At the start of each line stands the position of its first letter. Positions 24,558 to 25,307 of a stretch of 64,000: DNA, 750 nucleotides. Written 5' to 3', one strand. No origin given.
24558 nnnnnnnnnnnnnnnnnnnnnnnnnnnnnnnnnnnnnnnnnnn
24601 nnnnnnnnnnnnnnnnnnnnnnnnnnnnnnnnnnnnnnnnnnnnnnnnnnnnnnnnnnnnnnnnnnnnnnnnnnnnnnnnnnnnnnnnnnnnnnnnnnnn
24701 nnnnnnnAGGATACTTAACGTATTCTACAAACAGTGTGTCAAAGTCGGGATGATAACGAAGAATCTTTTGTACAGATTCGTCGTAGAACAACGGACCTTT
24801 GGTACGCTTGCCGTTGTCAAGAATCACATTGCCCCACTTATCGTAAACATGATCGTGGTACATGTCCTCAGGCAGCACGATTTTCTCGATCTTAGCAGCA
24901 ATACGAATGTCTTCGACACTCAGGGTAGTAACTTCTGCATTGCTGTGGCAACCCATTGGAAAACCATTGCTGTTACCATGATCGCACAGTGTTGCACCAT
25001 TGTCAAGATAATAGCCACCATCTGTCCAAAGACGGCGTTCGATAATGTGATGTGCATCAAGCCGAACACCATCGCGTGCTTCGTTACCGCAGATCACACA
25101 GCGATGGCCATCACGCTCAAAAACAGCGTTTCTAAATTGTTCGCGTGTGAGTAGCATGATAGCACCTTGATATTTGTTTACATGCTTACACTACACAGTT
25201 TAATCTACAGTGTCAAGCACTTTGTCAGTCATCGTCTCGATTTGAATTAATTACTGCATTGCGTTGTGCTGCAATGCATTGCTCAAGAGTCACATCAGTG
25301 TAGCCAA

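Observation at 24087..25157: HNH/Zn-ribbon::RNA-ligase fusion inside a coupled chain with a MazG-like NTPase; possible RNA-repair or anti-anticodon-nuclease set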

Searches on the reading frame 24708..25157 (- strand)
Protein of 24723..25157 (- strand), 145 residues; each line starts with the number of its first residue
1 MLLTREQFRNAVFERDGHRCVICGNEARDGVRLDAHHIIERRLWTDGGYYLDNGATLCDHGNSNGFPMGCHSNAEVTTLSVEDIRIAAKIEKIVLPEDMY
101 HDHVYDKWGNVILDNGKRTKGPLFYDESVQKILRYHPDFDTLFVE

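Call 50: find_homologous_proteins(query=window:24723-25157:-, max_evalue=0.001)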
Query window:24723-25157:- (145 aa): 365 proteins with E <= 0.001 among 376 candidates; the best 120 are listed.
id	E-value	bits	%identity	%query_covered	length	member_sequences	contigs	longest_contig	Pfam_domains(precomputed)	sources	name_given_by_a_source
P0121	3.4e-77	276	89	90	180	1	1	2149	-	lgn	-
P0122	4.3e-67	243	77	100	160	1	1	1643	-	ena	-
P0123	3.8e-56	208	83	75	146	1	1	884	-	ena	-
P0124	7.7e-54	200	70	90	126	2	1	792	-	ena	-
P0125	1.5e-53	199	67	97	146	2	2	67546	-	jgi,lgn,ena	-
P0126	5.2e-53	197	67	97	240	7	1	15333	-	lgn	-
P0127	2.6e-48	182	65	91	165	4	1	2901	-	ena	-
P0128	2.0e-41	160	55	94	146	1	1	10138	-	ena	-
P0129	3.1e-41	159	61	91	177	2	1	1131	-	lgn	-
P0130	4.5e-41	159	57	98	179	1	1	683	-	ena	-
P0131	1.0e-40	157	57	92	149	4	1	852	-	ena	-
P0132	1.1e-40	157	55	99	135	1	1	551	-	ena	-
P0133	2.7e-40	156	57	92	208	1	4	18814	-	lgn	-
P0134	3.7e-40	156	58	92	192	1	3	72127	-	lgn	-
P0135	5.7e-40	155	58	92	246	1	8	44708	PF09414.16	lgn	-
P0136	5.7e-40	155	56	97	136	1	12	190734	-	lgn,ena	-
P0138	2.2e-39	153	58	92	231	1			PF09414.16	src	-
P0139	2.4e-39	153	58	92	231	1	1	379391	PF09414.16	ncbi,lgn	-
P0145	8.0e-39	151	57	92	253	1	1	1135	PF09414.16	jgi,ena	-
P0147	1.3e-38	151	61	92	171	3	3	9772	PF01844.30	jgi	jgi:hypothetical protein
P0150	2.2e-38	150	51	98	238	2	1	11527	PF09414.16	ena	-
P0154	9.1e-38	148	59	91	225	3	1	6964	PF09414.16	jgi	jgi:hypothetical protein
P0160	2.8e-37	146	57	92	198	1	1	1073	PF09414.16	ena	-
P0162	4.2e-37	146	59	91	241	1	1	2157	PF01844.30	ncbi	-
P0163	4.5e-37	146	59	91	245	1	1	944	PF09414.16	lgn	-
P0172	7.0e-36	142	56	92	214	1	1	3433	PF01844.30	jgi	-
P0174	7.5e-36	142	59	91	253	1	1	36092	PF09414.16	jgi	jgi:hypothetical protein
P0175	7.8e-36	142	55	91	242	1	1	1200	PF09414.16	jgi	jgi:hypothetical protein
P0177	8.5e-36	141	53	94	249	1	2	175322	PF01844.30,PF09414.16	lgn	-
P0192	3.8e-34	136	55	91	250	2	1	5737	PF09414.16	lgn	-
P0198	8.0e-34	135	55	92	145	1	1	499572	-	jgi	jgi:hypothetical protein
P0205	1.6e-33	134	55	92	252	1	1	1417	PF09414.16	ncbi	-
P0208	1.8e-33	134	53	91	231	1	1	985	PF09414.16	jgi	jgi:RNA ligase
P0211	2.4e-33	133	58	91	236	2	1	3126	PF09414.16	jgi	jgi:hypothetical protein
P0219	7.4e-33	132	52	98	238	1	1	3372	PF09414.16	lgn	-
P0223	1.6e-32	131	48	93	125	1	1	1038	PF01844.30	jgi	jgi:predicted restriction endonuclease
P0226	2.7e-32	130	53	92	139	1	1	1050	PF01844.30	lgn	-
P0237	1.5e-31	128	53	92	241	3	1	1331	PF09414.16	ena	-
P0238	1.7e-31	127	50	91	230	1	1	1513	PF09414.16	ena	-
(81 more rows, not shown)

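Call 51: find_encoding_contigs(protein=P0136, flank=4000, max_places=3)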
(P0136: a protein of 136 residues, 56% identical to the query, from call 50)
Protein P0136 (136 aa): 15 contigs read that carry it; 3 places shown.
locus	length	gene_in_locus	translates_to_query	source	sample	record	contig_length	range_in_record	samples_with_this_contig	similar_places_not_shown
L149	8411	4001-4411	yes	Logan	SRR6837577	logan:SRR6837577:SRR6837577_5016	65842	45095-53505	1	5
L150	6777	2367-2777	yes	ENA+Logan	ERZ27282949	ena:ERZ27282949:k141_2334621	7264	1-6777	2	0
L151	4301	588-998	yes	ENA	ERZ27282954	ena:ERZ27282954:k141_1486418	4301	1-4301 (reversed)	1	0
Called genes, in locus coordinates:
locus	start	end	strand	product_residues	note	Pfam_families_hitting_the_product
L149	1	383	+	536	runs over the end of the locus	PF04536:TPM_phosphatase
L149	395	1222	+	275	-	PF00156:Pribosyltran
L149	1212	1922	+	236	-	PF18306:LDcluster4 (weak)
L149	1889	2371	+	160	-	-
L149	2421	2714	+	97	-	-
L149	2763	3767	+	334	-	PF01844:HNH, PF14279:HNH_5 (weak)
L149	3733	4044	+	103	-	-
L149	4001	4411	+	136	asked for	-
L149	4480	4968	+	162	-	PF09414:RNA_ligase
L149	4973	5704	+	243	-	PF26128:Gad2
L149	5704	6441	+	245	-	PF00300:His_Phos_1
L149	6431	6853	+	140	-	PF09424:YqeY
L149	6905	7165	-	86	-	-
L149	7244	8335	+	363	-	PF21189:PHA02142 (weak), PF09414:RNA_ligase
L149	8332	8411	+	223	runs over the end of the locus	-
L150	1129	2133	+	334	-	PF01844:HNH, PF14279:HNH_5 (weak)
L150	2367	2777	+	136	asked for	-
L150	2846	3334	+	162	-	PF09414:RNA_ligase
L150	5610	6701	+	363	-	PF21189:PHA02142 (weak), PF09414:RNA_ligase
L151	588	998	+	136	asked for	-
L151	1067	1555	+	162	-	PF09414:RNA_ligase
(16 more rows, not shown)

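Call 52: find_encoding_contigs(protein=P0198, flank=4000, max_places=2)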
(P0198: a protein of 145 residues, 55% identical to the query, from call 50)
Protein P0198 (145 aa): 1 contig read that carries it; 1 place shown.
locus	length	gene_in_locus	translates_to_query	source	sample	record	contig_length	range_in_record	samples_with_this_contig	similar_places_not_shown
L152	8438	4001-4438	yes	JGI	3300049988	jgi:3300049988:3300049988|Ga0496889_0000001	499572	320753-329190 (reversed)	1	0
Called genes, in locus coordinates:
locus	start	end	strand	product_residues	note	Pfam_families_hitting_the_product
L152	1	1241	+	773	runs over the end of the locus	PF03477:ATP-cone, PF00317:Ribonuc_red_lgN, PF02867:Ribonuc_red_lgC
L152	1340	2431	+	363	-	PF00268:Ribonuc_red_sm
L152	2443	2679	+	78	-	PF00462:Glutaredoxin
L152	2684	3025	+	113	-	-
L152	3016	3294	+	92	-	-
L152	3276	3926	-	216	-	PF13365:Trypsin_2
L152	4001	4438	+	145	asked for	-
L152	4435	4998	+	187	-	PF09414:RNA_ligase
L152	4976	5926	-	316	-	PF24308:DUF7487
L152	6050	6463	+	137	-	-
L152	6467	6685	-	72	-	-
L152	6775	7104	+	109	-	-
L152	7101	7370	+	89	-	-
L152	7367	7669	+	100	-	-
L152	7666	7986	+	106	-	-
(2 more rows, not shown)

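Call 53: find_encoding_contigs(protein=P0125, flank=4000, max_places=2)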
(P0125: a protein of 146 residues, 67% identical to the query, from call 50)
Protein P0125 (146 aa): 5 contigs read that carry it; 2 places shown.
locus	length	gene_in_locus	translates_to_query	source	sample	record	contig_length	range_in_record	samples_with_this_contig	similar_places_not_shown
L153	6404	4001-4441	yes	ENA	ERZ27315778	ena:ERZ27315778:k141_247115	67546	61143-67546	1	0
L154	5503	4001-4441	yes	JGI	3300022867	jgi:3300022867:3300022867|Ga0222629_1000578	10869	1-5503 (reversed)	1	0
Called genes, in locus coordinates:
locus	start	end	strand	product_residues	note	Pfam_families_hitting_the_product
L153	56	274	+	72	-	-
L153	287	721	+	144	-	-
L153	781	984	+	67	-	-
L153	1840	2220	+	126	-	-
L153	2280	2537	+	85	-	-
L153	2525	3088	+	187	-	PF00265:TK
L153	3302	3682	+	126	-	-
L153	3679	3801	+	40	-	-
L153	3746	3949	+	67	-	-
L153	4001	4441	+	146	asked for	-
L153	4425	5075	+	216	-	PF09414:RNA_ligase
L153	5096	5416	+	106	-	-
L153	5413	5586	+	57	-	-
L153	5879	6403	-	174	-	?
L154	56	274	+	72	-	-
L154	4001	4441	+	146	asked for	-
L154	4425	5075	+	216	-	PF09414:RNA_ligase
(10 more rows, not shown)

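Call 55: predict_structure(alignment_id=A4)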
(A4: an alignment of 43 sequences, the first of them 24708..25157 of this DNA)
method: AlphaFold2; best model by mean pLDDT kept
length: 150 residues; sequences in the alignment: 43
mean_pLDDT: 93.3   pTM: 0.86
mean pLDDT of the five models: 93.3, 92.9, 92.6, 92.1, 92.0
residues with pLDDT >= 90: 132; 70-90: 9; 50-70: 9; < 50: 0
segments of 3 or more residues with pLDDT < 50: none
pLDDT, mean of each block of 10 residues (from residue 1): 95 98 95 97 96 96 72 96 98 95 96 94 96 95 80
secondary structure, 60 per line:
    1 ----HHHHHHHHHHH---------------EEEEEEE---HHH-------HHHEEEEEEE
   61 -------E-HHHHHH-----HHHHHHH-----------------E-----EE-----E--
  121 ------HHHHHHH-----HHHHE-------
elements in order: H5-15 E31-37 E54-60 H70-75 H81-87 H127-133 H139-142

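Call 57: fold_search(model_id=the predicted structure, library=pdb)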
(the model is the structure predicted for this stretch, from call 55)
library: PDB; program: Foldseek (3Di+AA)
matches with E <= 10: 138; with E <= 0.001: 0
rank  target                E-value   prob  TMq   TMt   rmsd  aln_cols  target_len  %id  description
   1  5x42_C                5.3e-02  0.87  0.21  0.16   5.0        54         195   26  Structure of DotL(590-659)-DotN derived from Legionella pneumophila (released 2017-06-14)
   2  6sz9_C                9.3e-02  0.80  0.21  0.16   4.3        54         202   26  Type IV Coupling Complex (T4CC) from L. pneumophila. (released 2020-05-13)
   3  5x1h_K                1.4e-01  0.57  0.18  0.15   5.0        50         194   28  Structure of Legionella pneumophila DotN (released 2017-06-14)
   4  5x1h_C                1.7e-01  0.66  0.21  0.16   5.0        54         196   26  Structure of Legionella pneumophila DotN (released 2017-06-14)
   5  5x42_A                2.1e-01  0.66  0.21  0.16   5.0        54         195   24  Structure of DotL(590-659)-DotN derived from Legionella pneumophila (released 2017-06-14)
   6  5x1h_M                2.2e-01  0.80  0.23  0.18   3.8        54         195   28  Structure of Legionella pneumophila DotN (released 2017-06-14)
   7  8fmh_C                3.1e-01  0.75  0.38  0.17   4.3       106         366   14  Structure of CBASS Cap5 from Pseudomonas syringae as an activated tetramer with the cyclic dinucleotide 3'2'-c-dGAMP l (released 2024-02-07)
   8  5x1h_A                3.7e-01  0.44  0.20  0.16   5.1        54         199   26  Structure of Legionella pneumophila DotN (released 2017-06-14)
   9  9j1y_A                4.2e-01  0.28  0.22  0.23   6.3        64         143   19  Crystal structure of Nme1Cas9 HNH domain bound to anti-CRISPR AcrIIC1Boe. (released 2026-03-04)
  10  6ghc_B                4.7e-01  0.51  0.32  0.18   5.8        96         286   16  Modification dependent EcoKMcrA restriction endonuclease (released 2018-08-08)
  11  9j2g_A                4.7e-01  0.28  0.22  0.24   5.0        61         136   16  Crystal structure of Nme1Cas9 HNH domain bound to anti-CRISPR AcrIIC1Vei (released 2026-03-04)
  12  9dih_A                5.0e-01  0.47  0.36  0.17   5.3       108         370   14  CBASS Pseudomonas syringae Cap5 tetramer with DNA duplex and 3'2'-c-diAMP cyclic dinucleotide ligand (released 2025-06-18)
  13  5x1h_E                5.0e-01  0.41  0.21  0.16   4.5        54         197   26  Structure of Legionella pneumophila DotN (released 2017-06-14)
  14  8fmh_H                5.0e-01  0.16  0.22  0.12   8.3       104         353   18  Structure of CBASS Cap5 from Pseudomonas syringae as an activated tetramer with the cyclic dinucleotide 3'2'-c-dGAMP l (released 2024-02-07)
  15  9dif_B                5.7e-01  0.16  0.23  0.13   8.1       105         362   15  CBASS Pseudomonas syringae Cap5 tetramer with DNA duplex and 3'2'-c-GAMP cyclic dinucleotide ligand (released 2025-06-18)
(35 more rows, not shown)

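Call 81: search_protein_representatives(protein=window:24723-25157:-)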
Query: 145 residues. Proteins with E-value up to 0.001 (for the whole library): 809; up to 1e-10: 305; up to 1e-30: 52. The best 150 are listed.
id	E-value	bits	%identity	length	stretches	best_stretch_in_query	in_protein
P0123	1.2e-56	207.5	82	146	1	1-110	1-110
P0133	8.4e-41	156.0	62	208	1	2-134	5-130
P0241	2.6e-40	154.5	59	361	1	2-133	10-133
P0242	6.8e-40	153.1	61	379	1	2-134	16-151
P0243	7.4e-39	149.7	67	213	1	3-133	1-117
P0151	9.0e-39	149.4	58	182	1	1-135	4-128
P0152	9.1e-39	149.4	66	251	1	2-134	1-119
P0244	9.4e-39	149.4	65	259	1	2-133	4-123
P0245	1.9e-38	148.4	66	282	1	2-135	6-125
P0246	3.9e-38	147.4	62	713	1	2-135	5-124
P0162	1.3e-37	145.6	66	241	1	2-133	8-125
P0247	1.4e-36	142.3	64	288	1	3-134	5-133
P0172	2.2e-36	141.7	62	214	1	2-135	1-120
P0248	2.9e-36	141.3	60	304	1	1-135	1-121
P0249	3.4e-36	141.1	66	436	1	2-134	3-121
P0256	2.8e-34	134.8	55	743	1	1-134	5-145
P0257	3.3e-34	134.6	62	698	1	2-134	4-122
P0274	4.7e-31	124.4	57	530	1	2-133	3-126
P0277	6.1e-31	124.0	50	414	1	2-134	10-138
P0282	1.8e-30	122.5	60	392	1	2-134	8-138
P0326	6.3e-25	104.5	56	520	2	2-104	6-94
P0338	4.8e-24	101.6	55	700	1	3-136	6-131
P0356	1.8e-22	96.5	49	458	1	2-134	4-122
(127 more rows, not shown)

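Call 82: search_protein_families(library=pfam, proteins=[P0246, P0256, P0257, P0338, P0274, P0326, P0249, P0356, P0277, P0282], max_evalue=0.001)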
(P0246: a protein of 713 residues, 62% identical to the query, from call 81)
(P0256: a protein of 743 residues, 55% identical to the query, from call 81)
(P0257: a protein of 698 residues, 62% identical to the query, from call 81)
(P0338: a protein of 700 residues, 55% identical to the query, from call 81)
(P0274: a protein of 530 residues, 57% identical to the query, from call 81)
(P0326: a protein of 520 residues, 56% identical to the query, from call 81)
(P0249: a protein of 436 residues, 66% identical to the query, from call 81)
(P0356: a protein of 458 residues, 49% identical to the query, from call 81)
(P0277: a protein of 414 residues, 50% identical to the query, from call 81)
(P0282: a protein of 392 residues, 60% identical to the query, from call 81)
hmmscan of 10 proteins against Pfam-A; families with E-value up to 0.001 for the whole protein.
P0246 (713 aa): 3 families
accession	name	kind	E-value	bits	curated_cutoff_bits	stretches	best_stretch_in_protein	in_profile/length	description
PF09414.15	RNA_ligase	-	1.4e-20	74.5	27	1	545-683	17-171/171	RNA ligase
PF03161.18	LAGLIDADG_2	-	2.7e-20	73.4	25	1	289-462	1-166/168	LAGLIDADG DNA endonuclease family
PF14890.11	Intein_splicing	-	3.9e-07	30.4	35.8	1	185-541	2-155/155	Intein splicing domain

P0256 (743 aa): 3 families
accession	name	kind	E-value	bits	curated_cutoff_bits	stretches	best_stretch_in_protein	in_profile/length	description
PF09414.15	RNA_ligase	-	9.9e-24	84.8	27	1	575-718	21-171/171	RNA ligase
PF03161.18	LAGLIDADG_2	-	2.9e-18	66.8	25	1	313-459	2-140/168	LAGLIDADG DNA endonuclease family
PF14890.11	Intein_splicing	-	3.6e-06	27.3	35.8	1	209-575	2-155/155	Intein splicing domain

P0257 (698 aa): 3 families
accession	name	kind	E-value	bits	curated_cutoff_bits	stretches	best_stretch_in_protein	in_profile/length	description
PF09414.15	RNA_ligase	-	7.6e-24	85.2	27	1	532-671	13-171/171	RNA ligase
PF03161.18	LAGLIDADG_2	-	7.5e-22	78.5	25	1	288-455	1-168/168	LAGLIDADG DNA endonuclease family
PF14890.11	Intein_splicing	-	2.9e-09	37.4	35.8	1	184-532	3-155/155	Intein splicing domain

P0338 (700 aa): 5 families
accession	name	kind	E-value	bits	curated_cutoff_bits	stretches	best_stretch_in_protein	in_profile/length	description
PF09414.15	RNA_ligase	-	1.3e-22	81.2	27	1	535-674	13-171/171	RNA ligase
PF03161.18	LAGLIDADG_2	-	5.1e-19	69.3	25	1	292-447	1-157/168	LAGLIDADG DNA endonuclease family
PF14890.11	Intein_splicing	-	7e-09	36.1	35.8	1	203-535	18-155/155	Intein splicing domain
PF01079.26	Hint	-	1.2e-05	25.5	29.7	1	180-271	11-98/213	Hint module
PF05203.21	Hom_end_hint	-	0.00075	20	32.1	0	182-329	1-153/228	Hom_end-associated Hint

P0274 (530 aa): 2 families
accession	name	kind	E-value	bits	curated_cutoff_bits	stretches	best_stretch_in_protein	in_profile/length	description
PF09414.15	RNA_ligase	-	1.2e-21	78.1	27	1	371-504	22-171/171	RNA ligase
PF14890.11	Intein_splicing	-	2.3e-07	31.2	35.8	0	189-281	3-93/155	Intein splicing domain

P0326 (520 aa): 1 family
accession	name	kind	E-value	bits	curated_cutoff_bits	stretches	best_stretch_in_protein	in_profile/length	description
PF09414.15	RNA_ligase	-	6.1e-33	114.8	27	1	342-495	2-171/171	RNA ligase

P0249 (436 aa): 1 family
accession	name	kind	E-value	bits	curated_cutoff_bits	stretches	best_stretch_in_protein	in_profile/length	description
PF13004.13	BACON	-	5.8e-07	29.8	25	0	275-322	4-47/61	Putative binding domain, N-terminal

P0356 (458 aa): 1 family
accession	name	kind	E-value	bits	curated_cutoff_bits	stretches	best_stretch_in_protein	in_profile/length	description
PF09414.15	RNA_ligase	-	2.8e-26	93.1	27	1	165-319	2-171/171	RNA ligase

P0277 (414 aa): 1 family
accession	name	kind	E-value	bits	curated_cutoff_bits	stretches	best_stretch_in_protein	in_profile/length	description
PF09414.15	RNA_ligase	-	5.4e-15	56.4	27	1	181-286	2-125/171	RNA ligase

P0282 (392 aa): 1 family
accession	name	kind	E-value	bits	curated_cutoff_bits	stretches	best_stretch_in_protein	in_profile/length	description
PF09414.15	RNA_ligase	-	8.6e-17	62.2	27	1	181-327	2-159/171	RNA ligase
